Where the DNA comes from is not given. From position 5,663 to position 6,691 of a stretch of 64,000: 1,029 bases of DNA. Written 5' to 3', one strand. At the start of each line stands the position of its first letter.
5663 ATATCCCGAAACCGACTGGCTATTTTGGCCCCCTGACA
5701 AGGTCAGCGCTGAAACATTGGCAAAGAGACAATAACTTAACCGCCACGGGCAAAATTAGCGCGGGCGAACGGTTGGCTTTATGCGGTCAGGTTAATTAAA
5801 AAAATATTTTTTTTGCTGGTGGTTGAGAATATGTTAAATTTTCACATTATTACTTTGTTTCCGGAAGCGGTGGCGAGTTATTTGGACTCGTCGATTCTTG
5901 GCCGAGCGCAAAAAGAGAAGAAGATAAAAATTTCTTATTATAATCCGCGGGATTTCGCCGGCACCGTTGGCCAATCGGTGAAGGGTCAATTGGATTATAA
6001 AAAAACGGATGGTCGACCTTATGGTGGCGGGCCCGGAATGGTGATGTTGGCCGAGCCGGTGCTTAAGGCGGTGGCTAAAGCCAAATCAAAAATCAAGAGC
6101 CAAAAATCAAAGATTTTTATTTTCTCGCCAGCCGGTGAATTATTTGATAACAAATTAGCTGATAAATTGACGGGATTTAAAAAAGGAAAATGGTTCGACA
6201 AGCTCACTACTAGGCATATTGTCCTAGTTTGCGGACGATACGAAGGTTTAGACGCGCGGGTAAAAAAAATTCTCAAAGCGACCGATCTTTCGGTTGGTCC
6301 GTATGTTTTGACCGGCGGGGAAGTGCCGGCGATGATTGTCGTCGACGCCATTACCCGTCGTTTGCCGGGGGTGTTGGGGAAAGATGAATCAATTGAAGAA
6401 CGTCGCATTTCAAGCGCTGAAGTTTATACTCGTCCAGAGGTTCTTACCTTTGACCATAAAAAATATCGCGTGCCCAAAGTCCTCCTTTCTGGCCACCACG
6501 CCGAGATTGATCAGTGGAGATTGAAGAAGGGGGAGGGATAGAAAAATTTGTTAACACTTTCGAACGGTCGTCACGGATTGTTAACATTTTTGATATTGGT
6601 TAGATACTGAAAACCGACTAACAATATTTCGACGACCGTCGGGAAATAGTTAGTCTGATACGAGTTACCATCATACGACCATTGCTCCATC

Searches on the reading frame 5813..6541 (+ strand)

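Call 27: search_protein_families(library=pfam, proteins=[window:5813-6541:+], max_evalue=0.01)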
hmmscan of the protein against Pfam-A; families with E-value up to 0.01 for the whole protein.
window:5813-6541:+ (242 aa): 1 family
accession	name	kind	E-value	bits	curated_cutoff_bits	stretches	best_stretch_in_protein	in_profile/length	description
PF01746.26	tRNA_m1G_MT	-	1.8e-33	116.4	27.3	1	62-239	25-185/195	tRNA (Guanine-1)-methyltransferase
